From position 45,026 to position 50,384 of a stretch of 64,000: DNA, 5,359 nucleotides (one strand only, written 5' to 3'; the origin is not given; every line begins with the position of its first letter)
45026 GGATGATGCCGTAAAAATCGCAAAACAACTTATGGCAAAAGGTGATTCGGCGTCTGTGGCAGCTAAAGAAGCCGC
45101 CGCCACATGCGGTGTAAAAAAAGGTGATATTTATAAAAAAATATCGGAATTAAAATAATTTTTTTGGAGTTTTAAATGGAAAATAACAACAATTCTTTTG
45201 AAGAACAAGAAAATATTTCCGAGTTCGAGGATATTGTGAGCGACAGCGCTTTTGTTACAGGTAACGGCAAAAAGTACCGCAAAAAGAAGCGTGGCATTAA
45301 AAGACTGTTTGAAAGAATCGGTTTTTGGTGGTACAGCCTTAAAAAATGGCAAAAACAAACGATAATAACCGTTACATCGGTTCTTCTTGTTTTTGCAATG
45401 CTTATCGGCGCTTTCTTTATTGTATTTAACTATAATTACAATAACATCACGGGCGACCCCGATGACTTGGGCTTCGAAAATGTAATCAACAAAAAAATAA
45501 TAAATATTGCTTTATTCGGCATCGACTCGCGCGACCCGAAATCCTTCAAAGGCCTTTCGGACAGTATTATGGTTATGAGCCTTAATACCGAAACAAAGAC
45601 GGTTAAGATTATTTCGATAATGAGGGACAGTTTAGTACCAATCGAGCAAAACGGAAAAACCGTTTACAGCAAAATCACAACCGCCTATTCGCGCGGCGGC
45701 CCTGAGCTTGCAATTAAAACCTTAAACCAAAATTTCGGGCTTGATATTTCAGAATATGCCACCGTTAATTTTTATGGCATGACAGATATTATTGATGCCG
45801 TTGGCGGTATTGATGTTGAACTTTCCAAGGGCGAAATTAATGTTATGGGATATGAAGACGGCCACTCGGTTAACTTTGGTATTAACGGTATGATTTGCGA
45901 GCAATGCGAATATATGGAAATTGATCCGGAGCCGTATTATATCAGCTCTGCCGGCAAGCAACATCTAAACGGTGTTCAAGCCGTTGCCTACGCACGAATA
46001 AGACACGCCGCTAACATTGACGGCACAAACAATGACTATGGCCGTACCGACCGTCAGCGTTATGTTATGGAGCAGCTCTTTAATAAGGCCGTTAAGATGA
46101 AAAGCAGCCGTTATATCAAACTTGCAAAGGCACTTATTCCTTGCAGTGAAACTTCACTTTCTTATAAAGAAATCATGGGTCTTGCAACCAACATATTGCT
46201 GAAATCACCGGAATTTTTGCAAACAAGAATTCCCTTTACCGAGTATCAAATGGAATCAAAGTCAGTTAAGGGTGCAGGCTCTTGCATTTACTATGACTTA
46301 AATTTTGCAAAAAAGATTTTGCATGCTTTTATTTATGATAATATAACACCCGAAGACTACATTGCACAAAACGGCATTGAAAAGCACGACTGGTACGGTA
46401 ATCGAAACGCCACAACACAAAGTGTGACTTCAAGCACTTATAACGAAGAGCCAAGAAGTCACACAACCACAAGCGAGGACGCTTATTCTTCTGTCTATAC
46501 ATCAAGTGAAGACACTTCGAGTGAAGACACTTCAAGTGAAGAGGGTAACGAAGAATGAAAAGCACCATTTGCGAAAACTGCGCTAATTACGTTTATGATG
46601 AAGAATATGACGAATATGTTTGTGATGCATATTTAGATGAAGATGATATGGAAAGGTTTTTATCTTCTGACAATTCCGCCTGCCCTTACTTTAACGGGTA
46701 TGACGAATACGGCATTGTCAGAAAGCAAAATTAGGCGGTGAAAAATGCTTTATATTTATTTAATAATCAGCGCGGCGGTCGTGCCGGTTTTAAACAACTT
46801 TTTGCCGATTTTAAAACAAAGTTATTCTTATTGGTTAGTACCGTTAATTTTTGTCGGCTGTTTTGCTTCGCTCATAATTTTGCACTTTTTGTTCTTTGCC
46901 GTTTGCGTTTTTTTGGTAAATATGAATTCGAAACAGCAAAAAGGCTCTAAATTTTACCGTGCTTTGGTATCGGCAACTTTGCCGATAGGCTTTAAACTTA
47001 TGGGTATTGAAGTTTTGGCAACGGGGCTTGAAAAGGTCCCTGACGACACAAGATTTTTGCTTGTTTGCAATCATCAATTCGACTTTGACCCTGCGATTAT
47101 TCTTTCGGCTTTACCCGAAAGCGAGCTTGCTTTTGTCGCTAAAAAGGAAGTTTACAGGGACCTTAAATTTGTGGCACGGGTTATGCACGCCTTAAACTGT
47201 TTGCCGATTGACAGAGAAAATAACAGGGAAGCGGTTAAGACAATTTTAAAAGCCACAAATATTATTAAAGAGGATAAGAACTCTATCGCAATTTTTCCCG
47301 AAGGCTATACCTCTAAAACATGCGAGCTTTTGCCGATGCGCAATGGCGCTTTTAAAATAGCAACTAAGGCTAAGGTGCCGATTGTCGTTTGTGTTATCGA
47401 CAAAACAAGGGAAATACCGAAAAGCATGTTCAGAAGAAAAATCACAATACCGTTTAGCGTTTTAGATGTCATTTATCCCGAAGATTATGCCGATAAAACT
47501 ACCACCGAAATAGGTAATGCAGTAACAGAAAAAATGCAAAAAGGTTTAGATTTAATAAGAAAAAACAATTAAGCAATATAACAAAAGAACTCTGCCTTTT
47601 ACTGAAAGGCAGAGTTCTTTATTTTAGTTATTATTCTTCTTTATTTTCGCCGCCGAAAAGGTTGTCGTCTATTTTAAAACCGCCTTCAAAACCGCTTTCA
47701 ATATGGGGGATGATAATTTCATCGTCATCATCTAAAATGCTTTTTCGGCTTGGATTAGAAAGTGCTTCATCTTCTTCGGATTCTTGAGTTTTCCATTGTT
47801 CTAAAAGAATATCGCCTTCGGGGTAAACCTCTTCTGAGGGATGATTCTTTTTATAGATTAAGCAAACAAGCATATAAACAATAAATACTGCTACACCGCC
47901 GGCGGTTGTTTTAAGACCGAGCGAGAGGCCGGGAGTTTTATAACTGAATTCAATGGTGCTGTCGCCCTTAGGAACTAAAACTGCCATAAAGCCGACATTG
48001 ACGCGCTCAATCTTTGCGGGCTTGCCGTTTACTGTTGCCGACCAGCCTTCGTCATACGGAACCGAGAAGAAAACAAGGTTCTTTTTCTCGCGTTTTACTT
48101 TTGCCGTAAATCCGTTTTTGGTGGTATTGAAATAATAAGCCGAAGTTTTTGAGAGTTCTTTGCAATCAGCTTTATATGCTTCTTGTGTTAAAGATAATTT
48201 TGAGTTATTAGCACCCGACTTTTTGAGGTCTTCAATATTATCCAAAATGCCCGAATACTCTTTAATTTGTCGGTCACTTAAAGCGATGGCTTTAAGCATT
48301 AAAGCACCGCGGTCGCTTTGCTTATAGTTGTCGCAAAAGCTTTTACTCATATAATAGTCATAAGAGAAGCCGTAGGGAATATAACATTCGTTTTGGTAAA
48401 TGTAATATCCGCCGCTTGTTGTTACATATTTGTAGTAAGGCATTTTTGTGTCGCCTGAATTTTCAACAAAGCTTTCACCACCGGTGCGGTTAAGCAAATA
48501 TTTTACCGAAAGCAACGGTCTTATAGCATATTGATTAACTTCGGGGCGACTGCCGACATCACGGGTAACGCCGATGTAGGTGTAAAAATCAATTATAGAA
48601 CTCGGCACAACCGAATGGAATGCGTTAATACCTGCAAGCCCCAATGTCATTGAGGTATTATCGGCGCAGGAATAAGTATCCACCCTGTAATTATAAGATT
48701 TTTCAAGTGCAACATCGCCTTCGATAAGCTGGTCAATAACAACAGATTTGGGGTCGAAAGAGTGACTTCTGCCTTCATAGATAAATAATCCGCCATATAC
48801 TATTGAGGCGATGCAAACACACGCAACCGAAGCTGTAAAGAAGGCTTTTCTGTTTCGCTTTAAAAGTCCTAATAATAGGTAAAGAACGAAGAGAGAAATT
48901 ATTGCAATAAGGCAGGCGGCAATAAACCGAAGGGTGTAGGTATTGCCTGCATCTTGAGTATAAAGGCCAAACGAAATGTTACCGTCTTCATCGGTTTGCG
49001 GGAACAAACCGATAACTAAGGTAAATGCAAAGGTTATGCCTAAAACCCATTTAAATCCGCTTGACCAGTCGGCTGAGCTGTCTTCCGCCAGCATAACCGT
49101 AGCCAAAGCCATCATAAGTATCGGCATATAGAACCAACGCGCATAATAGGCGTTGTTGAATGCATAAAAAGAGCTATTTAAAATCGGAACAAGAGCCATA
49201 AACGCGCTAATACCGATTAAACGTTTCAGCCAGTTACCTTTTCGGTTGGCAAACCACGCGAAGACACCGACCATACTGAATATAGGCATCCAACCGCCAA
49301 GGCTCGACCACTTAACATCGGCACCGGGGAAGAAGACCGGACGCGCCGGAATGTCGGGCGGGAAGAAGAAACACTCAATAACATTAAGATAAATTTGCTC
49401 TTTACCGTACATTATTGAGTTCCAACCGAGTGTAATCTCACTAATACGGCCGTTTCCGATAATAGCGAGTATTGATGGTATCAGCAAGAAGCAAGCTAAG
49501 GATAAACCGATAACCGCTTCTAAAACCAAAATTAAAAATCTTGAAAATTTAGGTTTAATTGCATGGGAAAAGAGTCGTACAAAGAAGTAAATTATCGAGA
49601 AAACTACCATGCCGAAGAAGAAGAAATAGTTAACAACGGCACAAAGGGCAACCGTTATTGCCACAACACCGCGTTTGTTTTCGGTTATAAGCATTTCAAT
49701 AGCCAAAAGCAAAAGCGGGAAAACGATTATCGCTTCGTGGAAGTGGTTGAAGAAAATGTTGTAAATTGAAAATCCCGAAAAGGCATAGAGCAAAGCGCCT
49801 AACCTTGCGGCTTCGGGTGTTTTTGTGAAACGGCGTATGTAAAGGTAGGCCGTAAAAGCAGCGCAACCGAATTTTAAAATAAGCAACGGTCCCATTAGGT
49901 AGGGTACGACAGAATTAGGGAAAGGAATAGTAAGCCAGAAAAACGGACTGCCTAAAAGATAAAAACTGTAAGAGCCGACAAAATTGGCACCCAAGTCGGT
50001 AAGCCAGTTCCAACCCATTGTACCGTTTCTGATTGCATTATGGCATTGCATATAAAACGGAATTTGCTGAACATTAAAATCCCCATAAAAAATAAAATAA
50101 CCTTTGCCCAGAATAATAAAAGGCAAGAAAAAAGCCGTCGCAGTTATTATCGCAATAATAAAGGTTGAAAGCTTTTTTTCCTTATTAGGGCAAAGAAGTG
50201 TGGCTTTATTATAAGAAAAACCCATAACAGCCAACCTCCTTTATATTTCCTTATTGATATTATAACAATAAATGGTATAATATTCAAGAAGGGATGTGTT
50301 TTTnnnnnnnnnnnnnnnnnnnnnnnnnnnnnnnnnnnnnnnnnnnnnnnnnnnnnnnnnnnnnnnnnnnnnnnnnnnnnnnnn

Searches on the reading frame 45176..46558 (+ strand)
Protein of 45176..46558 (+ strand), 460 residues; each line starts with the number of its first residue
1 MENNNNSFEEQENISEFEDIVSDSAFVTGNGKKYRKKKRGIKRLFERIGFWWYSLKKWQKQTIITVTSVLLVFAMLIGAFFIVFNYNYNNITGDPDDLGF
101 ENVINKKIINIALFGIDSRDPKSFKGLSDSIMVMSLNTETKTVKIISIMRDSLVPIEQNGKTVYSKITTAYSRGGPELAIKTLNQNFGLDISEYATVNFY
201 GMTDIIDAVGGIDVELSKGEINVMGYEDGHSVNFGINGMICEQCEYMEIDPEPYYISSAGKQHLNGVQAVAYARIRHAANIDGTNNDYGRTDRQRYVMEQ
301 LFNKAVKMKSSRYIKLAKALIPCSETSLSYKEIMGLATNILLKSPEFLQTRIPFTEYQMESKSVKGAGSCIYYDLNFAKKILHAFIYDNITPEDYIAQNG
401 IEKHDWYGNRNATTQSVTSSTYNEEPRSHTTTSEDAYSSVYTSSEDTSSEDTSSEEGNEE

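Call 75: search_protein_families(library=pfam, proteins=[window:45176-46558:+], max_evalue=0.00001)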
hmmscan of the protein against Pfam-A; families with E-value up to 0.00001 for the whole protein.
window:45176-46558:+ (460 aa): 1 family
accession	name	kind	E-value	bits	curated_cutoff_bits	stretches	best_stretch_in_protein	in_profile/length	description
PF03816.19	LytR_cpsA_psr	-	7.6e-41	140.2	24.6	1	128-305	2-148/150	LytR_cpsA_psr family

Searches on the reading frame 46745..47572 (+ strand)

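Call 75: search_protein_families(library=pfam, proteins=[window:46745-47572:+], max_evalue=0.00001)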
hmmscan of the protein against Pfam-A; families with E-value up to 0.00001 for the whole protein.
window:46745-47572:+ (275 aa): 1 family
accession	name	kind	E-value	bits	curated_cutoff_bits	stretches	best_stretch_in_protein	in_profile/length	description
PF01553.26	Acyltransferase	-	2.2e-26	92.7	23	1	92-218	4-131/132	Acyltransferase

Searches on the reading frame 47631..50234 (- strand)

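Call 75: search_protein_families(library=pfam, proteins=[window:47631-50234:-], max_evalue=0.00001)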
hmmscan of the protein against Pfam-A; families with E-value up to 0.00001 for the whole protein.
window:47631-50234:- (867 aa): 1 family
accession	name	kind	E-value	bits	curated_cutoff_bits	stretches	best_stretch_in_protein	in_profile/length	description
PF09586.16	YfhO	-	1.2e-78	265.8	28.5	2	24-660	2-629/835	Bacterial membrane protein YfhO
